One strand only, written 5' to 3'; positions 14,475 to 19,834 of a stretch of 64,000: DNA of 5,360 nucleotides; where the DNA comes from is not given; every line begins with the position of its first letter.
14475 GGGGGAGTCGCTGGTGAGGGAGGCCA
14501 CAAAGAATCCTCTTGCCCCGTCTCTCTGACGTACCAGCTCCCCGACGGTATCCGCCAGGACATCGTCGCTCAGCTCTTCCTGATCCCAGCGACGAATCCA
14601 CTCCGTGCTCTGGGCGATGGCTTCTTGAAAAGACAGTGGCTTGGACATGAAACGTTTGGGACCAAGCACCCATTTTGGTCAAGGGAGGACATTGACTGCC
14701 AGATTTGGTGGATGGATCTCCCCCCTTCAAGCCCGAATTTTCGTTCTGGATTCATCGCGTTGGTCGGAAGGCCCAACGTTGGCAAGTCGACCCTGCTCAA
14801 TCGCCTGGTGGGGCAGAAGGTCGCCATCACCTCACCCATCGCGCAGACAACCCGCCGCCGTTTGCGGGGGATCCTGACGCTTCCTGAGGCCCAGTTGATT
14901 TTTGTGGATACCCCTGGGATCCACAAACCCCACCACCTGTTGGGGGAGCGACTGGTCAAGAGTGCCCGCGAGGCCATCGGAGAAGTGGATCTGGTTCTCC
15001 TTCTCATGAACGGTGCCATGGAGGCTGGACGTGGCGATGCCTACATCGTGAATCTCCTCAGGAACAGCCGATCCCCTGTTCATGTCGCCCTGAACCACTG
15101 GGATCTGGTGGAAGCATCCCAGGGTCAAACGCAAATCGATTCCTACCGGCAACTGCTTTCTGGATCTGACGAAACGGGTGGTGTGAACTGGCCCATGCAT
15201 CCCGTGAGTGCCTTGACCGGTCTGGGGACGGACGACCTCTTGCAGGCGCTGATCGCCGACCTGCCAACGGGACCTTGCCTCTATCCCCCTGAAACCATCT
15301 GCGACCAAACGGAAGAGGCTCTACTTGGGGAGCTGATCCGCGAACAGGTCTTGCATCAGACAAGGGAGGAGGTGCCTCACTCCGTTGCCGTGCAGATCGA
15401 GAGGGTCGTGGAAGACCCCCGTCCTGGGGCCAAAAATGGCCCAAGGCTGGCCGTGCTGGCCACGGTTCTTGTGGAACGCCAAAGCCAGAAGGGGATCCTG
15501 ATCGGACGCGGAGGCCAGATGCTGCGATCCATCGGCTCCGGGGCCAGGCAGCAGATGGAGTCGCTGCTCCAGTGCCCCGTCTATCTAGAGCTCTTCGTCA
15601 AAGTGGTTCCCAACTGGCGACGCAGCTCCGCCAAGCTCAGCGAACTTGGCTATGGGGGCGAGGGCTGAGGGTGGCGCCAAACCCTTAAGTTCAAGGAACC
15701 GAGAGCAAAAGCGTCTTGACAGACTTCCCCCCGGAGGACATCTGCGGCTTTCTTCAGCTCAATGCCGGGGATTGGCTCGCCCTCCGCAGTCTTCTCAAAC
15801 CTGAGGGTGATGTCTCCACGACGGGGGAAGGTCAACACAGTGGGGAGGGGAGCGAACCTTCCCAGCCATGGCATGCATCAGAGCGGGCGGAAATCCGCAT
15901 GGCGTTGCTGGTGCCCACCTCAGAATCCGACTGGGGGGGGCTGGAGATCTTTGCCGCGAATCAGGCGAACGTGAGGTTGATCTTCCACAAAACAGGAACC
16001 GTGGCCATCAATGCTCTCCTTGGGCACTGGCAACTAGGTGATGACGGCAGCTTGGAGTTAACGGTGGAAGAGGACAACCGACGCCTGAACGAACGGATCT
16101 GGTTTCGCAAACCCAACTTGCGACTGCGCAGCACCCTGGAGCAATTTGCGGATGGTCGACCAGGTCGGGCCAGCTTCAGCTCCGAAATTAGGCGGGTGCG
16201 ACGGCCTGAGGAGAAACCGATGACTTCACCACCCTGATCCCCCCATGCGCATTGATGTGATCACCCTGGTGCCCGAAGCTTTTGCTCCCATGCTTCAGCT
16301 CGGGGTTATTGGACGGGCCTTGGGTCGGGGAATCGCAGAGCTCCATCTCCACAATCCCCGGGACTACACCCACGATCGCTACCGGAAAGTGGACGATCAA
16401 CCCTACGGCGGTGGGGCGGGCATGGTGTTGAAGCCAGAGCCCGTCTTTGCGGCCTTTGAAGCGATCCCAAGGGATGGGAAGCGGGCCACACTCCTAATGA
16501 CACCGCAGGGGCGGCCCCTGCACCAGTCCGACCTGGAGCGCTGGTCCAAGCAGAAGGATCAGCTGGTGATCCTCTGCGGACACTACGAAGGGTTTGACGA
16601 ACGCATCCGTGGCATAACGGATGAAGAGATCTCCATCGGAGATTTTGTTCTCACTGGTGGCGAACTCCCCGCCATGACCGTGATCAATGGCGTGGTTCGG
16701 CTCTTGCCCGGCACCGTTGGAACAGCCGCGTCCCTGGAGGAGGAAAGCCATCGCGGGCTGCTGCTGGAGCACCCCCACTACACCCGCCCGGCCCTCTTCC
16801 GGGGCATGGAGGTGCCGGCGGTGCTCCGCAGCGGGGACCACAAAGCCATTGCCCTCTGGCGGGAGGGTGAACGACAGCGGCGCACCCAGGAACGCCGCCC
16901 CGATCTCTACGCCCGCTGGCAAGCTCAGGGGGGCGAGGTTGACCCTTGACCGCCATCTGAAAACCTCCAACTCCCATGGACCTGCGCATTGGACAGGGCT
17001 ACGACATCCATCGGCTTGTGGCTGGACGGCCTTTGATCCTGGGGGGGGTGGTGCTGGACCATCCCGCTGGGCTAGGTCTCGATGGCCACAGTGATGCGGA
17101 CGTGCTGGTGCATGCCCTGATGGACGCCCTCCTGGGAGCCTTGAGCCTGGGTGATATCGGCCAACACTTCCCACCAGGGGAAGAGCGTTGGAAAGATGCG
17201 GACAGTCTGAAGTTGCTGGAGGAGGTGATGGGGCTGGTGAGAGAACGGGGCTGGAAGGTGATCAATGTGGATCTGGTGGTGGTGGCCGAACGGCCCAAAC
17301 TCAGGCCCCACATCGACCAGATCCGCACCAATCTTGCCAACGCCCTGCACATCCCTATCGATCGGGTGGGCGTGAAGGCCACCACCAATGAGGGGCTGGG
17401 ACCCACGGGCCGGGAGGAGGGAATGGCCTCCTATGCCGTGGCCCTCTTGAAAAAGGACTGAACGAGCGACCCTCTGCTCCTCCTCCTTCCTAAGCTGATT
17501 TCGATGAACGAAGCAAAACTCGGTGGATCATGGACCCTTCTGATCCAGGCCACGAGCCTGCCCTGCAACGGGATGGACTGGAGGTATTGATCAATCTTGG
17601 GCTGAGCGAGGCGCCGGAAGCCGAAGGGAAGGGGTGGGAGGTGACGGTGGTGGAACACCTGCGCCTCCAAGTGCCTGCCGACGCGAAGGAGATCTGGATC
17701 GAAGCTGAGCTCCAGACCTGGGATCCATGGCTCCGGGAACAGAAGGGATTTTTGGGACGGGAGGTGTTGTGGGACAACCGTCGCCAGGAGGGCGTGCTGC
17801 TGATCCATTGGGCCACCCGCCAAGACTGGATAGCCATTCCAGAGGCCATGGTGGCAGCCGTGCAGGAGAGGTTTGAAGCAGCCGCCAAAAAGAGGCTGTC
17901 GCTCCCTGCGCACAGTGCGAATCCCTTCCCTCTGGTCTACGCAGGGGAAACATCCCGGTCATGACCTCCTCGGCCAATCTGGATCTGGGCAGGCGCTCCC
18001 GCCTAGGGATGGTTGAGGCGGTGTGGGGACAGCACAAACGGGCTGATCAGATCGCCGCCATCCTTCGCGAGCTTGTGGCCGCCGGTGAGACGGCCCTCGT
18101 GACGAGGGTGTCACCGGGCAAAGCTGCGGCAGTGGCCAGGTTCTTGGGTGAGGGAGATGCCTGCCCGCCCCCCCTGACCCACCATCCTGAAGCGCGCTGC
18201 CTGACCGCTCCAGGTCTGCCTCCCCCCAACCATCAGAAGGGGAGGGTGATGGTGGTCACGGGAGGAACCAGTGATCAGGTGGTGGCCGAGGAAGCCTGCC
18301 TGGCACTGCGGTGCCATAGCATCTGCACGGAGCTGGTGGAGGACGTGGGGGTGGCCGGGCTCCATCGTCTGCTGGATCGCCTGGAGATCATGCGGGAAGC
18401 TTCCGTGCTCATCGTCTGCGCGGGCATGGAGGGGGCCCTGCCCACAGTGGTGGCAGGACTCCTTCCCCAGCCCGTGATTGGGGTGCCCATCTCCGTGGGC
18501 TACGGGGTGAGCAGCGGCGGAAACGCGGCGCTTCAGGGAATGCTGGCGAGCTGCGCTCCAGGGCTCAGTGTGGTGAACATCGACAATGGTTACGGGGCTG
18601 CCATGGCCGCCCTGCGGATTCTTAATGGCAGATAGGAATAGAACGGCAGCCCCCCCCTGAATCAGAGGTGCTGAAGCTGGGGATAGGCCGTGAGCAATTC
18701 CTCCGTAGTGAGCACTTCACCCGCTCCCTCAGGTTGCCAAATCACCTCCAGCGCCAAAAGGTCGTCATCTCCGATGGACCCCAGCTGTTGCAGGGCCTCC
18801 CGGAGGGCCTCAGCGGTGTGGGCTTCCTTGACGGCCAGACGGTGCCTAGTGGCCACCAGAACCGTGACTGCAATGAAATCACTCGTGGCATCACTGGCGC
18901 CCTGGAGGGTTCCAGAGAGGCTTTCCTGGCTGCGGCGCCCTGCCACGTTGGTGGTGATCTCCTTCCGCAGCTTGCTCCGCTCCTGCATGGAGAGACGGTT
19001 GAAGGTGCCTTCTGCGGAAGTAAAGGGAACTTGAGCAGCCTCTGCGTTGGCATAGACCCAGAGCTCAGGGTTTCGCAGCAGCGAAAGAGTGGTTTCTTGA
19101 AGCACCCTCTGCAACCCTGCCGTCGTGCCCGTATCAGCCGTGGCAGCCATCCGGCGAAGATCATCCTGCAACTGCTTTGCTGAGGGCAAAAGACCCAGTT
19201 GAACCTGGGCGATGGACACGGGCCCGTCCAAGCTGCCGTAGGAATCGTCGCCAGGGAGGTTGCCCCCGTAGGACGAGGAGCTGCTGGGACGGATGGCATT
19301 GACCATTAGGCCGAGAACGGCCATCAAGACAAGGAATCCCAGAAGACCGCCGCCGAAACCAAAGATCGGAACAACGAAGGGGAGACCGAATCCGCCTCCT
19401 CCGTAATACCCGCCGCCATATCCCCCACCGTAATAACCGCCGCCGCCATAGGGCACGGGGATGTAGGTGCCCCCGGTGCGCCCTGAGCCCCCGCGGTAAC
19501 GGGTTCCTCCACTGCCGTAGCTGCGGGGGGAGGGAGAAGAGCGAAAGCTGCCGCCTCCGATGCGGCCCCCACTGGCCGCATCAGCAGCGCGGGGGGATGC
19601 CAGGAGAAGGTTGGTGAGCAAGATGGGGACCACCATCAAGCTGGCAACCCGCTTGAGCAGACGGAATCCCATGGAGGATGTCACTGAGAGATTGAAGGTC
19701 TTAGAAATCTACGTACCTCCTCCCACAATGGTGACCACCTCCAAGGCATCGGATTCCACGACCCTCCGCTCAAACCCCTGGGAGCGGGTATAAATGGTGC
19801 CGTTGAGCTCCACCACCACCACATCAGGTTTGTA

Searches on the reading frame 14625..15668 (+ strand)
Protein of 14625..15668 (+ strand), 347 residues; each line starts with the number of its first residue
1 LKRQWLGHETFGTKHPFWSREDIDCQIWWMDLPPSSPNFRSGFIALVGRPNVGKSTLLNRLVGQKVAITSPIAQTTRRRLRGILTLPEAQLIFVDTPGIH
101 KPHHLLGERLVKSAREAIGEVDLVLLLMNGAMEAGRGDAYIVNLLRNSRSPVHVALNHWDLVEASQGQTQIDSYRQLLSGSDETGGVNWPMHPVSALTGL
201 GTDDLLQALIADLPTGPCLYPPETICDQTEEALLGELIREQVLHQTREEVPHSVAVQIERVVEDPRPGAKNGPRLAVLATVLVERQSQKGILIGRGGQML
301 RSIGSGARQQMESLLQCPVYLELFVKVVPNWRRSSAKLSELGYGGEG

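Call 4: search_protein_families(library=pfam, proteins=[window:14625-15668:+])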
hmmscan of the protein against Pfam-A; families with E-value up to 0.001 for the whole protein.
window:14625-15668:+ (347 aa): 7 families
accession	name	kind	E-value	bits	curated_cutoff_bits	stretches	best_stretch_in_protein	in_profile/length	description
PF01926.29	MMR_HSR1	-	3.3e-24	85.6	21.9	1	44-157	2-112/113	50S ribosome-binding GTPase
PF07650.23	KH_2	-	2.8e-16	59.6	22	1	249-332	1-78/78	KH domain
PF02421.24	FeoB_N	-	1.2e-11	44.8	27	1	44-178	3-134/156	Ferrous iron transport protein B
PF00350.29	Dynamin_N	-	1.2e-08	35.6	27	1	44-77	1-33/168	Dynamin family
PF00009.33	GTP_EFTU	-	2.6e-08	34.1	26.5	1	88-214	68-187/188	Elongation factor Tu GTP binding domain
PF03193.22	RsgA_GTPase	-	4.1e-07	30.4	30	1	39-101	104-170/174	RsgA GTPase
PF13401.12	AAA_22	-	0.00035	21.3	27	0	40-105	4-50/130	AAA domain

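Call 6: search_protein_families(library=ncbifam, proteins=[window:14625-15668:+], max_evalue=0.01)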
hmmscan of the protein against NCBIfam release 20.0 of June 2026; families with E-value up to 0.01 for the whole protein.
window:14625-15668:+ (347 aa): 23 families
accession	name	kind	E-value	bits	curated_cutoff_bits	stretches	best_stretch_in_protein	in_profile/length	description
NF000908.1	PRK00089.1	equivalog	4.9e-100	334.6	237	1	39-343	1-291/291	GTPase Era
TIGR00436.1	era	equivalog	7.5e-82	274.7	116.25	1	42-326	1-270/270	GTPase Era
TIGR03594.1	GTPase_EngA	equivalog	3.3e-30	105.5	306.7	1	44-215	3-162/432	ribosome biogenesis GTPase Der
NF002828.0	PRK03003.1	equivalog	4.3e-22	78.4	631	1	42-217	41-204/477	ribosome biogenesis GTPase Der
NF003661.0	PRK05291.1-3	equivalog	4.9e-22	78.9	380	1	39-211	213-368/448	tRNA uridine-5-carboxymethylaminomethyl(34) synthesis GTPase MnmE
TIGR03918.1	GTP_HydF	equivalog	7.5e-20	71.1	325.55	1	43-171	9-137/392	[FeFe] hydrogenase H-cluster maturation GTPase HydF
NF007071.0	PRK09518.1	equivalog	1.4e-19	70.1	953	1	44-211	447-612/706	bifunctional cytidylate kinase/GTPase Der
TIGR00231.1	small_GTP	domain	2.2e-17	63.3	42.5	1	43-166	5-127/164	GTP-binding protein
TIGR00450.1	mnmE_trmE_thdF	equivalog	2.5e-15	56.5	252.6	1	44-171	212-338/446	tRNA uridine-5-carboxymethylaminomethyl(34) synthesis GTPase MnmE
TIGR03598.1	GTPase_YsxC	equivalog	6.4e-12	45.5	124.45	1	42-209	19-185/186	ribosome biogenesis GTP-binding protein YihA/YsxC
TIGR00437.1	feoB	equivalog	2.2e-11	43.2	315.65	1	48-211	1-152/594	ferrous iron transport protein B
TIGR03596.1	GTPase_YlqF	equivalog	9.3e-10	38.3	208.2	1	45-101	122-175/276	ribosome biogenesis GTPase YlqF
TIGR03156.1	GTP_HflX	equivalog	5.3e-08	32.2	216.75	1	44-207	192-345/351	GTPase HflX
TIGR03597.1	GTPase_YqeH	equivalog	6.3e-07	28.9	297.4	1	46-106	160-222/361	ribosome biogenesis GTPase YqeH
NF008956.1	PRK12299.1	equivalog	8.1e-06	25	300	1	44-211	161-323/327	GTPase ObgE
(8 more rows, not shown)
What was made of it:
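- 14712..15668 (+): era, the first gene of the high-GC right flank, used as the synteny anchor. NF000908 Era at 334.6 bits (call 6).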

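Call 14: find_related_loci(query=window:14712-15665:+, collection=genome_contigs, flank=10000)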
Query window:14712-15665:+ (318 aa) in genome_contigs; peptide patterns used: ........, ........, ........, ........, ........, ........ (x = any residue, [..] = any of these).
600 stretches matched a pattern (row limit reached: there are more); 563 encode a relative of the query (tblastn E <= 1e-3); the best 80 are kept; 80 distinct loci.
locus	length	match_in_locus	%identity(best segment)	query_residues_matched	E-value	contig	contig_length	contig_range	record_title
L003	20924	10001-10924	67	1-316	3e-136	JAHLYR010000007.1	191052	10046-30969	Synechococcus sp. CS-1330 k141_2854, whole genome shotgun sequence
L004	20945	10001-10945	70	10-317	5e-135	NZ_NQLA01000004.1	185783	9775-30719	Vulcanococcus limneticus LL NODE_15+_length_185783_cov_7.19647, whole genome shotgun sequence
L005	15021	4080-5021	69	10-317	3e-134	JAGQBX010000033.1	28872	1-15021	Synechococcus sp. GreenBA-s GreenBA-s-C33, whole genome shotgun sequence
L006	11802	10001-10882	67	9-317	2e-132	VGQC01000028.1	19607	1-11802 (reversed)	MAG: Cyanobacteria bacterium M_DeepCast_100m_m1_067 M_DeepCast_100m_m1_067_Ga0194119_10005168, whole genome shotgun sequ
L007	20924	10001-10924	68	5-317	7e-130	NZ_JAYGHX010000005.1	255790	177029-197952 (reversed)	Cyanobium gracile UHCC 0139 00005255790, whole genome shotgun sequence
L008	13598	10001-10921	67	5-317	2e-128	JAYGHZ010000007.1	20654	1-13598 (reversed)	Synechococcus sp. BA-120 BA3 NODE_154_length_20654_cov_18.724996, whole genome shotgun sequence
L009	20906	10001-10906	66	6-317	3e-128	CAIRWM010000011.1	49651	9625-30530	MAG: uncultured cyanobacterium isolate Erken-D3_bin-1049 genome assembly, contig: bin-1049:011/147, whole genome shotgun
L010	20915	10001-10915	68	5-314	4e-128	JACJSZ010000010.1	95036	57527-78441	Microcystis elabens FACHB-917 contig10, whole genome shotgun sequence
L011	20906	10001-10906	67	10-314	2e-127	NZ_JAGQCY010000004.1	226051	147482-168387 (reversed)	Cyanobium sp. Aljojuca 7A6 Aljojuca-7A6-C4, whole genome shotgun sequence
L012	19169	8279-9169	67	9-316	8e-128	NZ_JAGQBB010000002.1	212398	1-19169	Synechococcus sp. Tobar12-5m-g Tobar-12-5m-g-C2, whole genome shotgun sequence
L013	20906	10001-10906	66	10-317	1e-126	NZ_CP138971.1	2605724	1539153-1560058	Synechococcus sp. MIT S9451 chromosome, complete genome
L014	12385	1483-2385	66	10-317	7e-126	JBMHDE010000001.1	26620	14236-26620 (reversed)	MAG: Synechococcus sp. isolate xHP1_bin.305 c_000000000001, whole genome shotgun sequence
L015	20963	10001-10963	66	6-317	6e-123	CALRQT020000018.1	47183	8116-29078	MAG: Pseudanabaena sp. UWO311 isolate JJ-GEL11-19-9-m2-bin23 genome assembly, contig: JJ-R1541-134-C133, whole genome sh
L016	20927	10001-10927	66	10-317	1e-122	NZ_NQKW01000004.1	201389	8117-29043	Synechococcus sp. 1G10 NODE_15+_length_201389_cov_11.1398, whole genome shotgun sequence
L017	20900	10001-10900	63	3-317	3e-122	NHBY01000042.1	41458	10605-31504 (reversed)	MAG: Synechococcus sp. TMED19 73259, whole genome shotgun sequence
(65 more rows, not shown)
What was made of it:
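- Checked: The picocyanobacterial assignment fits the cpeS/psbC context and the best Era matches, which are Cyanobium, Vulcanococcus and Synechococcus at 63-70% (call 14).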

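Call 30: find_encoding_contigs(protein=window:14712-15668:+, flank=10000, max_places=8)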
Protein window:14712-15668:+ (318 aa): 21 contigs read that carry it; 8 places shown.
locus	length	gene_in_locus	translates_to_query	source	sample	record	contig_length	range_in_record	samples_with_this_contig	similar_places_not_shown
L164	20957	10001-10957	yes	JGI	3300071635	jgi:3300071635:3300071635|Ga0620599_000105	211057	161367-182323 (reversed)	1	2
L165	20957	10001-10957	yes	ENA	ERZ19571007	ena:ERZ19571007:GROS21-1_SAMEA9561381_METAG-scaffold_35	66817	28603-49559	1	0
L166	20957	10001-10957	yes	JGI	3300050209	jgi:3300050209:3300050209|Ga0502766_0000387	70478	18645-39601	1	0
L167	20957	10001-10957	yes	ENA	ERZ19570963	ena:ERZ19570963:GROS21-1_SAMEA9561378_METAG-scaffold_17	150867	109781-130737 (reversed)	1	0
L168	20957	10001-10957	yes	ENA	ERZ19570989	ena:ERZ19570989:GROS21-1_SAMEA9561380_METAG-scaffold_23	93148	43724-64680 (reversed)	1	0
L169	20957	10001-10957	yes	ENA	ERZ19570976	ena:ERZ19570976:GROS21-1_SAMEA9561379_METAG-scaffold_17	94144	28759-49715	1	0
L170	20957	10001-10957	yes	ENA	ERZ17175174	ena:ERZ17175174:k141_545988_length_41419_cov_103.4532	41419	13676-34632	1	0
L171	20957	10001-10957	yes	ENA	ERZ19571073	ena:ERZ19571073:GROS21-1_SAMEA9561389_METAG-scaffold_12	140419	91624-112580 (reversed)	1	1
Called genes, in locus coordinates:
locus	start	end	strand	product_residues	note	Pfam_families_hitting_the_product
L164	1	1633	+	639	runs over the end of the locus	PF13727:CoA_binding_3 (weak), PF01073:3Beta_HSD, PF01370:Epimerase, PF02719:Polysacc_synt_2, PF04321:RmlD_sub_bind (weak), PF16363:GDP_Man_Dehyd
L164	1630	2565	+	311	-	PF09721:Exosortase_EpsH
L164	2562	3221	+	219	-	-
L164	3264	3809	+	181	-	-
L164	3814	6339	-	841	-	PF01656:CbiA (faint), PF10609:ParA (weak), PF13614:AAA_31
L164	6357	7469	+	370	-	PF02563:Poly_export, PF10531:SLBB (weak), PF22461:SLBB_2 (weak), PF10531:SLBB, PF22461:SLBB_2 (weak)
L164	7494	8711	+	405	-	-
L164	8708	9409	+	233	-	-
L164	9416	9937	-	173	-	PF27721:UCP020893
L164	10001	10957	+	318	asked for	PF03193:RsgA_GTPase (faint), PF00350:Dynamin_N (faint), PF01926:MMR_HSR1, PF02421:FeoB_N, PF00009:GTP_EFTU (weak), PF07650:KH_2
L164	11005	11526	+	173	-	PF09367:CpeS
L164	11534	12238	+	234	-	PF01746:tRNA_m1G_MT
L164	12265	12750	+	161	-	PF02542:YgbB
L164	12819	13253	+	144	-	-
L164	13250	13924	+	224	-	PF00731:AIRC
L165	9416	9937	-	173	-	PF27721:UCP020893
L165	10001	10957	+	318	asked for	PF03193:RsgA_GTPase (faint), PF00350:Dynamin_N (faint), PF01926:MMR_HSR1, PF02421:FeoB_N, PF00009:GTP_EFTU (weak), PF07650:KH_2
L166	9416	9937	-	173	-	PF27721:UCP020893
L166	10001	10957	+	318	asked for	PF03193:RsgA_GTPase (faint), PF00350:Dynamin_N (faint), PF01926:MMR_HSR1, PF02421:FeoB_N, PF00009:GTP_EFTU (weak), PF07650:KH_2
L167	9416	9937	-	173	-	PF27721:UCP020893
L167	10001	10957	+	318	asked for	PF03193:RsgA_GTPase (faint), PF00350:Dynamin_N (faint), PF01926:MMR_HSR1, PF02421:FeoB_N, PF00009:GTP_EFTU (weak), PF07650:KH_2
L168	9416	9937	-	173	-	PF27721:UCP020893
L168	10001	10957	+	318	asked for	PF03193:RsgA_GTPase (faint), PF00350:Dynamin_N (faint), PF01926:MMR_HSR1, PF02421:FeoB_N, PF00009:GTP_EFTU (weak), PF07650:KH_2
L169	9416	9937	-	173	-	PF27721:UCP020893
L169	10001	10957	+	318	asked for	PF03193:RsgA_GTPase (faint), PF00350:Dynamin_N (faint), PF01926:MMR_HSR1, PF02421:FeoB_N, PF00009:GTP_EFTU (weak), PF07650:KH_2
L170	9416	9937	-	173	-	PF27721:UCP020893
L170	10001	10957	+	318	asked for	PF03193:RsgA_GTPase (faint), PF00350:Dynamin_N (faint), PF01926:MMR_HSR1, PF02421:FeoB_N, PF00009:GTP_EFTU (weak), PF07650:KH_2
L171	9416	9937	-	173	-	PF27721:UCP020893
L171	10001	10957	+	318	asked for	PF03193:RsgA_GTPase (faint), PF00350:Dynamin_N (faint), PF01926:MMR_HSR1, PF02421:FeoB_N, PF00009:GTP_EFTU (weak), PF07650:KH_2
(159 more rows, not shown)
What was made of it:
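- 14127..14648 (-): Conserved backbone gene (UCP020893 family), divergent from era. The right border of the low-GC, high-divergence domain lies inside it at about 14,300. PF27721 annotation comes from call 30.
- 14712..15668 (+): An identical protein occurs on 21 public contigs (call 30).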

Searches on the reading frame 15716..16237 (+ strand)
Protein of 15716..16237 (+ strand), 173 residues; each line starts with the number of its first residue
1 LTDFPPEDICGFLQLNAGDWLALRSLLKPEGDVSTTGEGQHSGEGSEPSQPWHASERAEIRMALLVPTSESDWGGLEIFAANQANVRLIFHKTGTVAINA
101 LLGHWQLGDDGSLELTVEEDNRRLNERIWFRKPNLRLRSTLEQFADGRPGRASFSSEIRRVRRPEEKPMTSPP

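Call 4: search_protein_families(library=pfam, proteins=[window:15716-16237:+])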
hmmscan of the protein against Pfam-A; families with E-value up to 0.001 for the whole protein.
window:15716-16237:+ (173 aa): 1 family
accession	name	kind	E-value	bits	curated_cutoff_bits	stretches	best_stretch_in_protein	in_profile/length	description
PF09367.16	CpeS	-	2.4e-12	47.4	23.3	1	90-160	101-170/170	CpeS-like protein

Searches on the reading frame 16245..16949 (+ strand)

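Call 4: search_protein_families(library=pfam, proteins=[window:16245-16949:+])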
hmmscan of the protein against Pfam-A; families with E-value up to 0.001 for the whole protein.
window:16245-16949:+ (234 aa): 1 family
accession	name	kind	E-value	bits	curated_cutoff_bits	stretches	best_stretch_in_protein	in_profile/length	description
PF01746.26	tRNA_m1G_MT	-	3.2e-62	210.2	27.3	1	23-219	2-195/195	tRNA (Guanine-1)-methyltransferase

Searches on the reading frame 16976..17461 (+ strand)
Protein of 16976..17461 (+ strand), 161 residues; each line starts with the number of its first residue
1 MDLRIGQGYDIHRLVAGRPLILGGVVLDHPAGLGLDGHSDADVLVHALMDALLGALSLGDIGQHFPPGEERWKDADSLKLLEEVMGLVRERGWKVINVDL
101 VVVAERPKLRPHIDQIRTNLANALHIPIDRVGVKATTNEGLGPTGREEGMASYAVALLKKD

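Call 4: search_protein_families(library=pfam, proteins=[window:16976-17461:+])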
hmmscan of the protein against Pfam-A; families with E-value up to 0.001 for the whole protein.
window:16976-17461:+ (161 aa): 1 family
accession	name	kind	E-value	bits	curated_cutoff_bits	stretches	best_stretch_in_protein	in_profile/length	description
PF02542.21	YgbB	-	1.8e-66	223.7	26.7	1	3-158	1-154/155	YgbB family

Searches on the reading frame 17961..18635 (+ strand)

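Call 4: search_protein_families(library=pfam, proteins=[window:17961-18635:+])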
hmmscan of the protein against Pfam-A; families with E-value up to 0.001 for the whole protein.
window:17961-18635:+ (224 aa): 1 family
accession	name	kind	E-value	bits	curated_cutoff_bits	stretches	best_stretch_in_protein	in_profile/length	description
PF00731.26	AIRC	-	2e-15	57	30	1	95-222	1-128/148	AIR carboxylase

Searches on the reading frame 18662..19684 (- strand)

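Call 4: search_protein_families(library=pfam, proteins=[window:18662-19684:-])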
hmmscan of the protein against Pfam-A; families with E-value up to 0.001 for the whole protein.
window:18662-19684:- (340 aa): 1 family
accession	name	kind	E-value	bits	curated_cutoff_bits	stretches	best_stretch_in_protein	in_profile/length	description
PF07466.16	DUF1517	-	3.3e-59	200.5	23.3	1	156-340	2-184/184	Protein of unknown function (DUF1517)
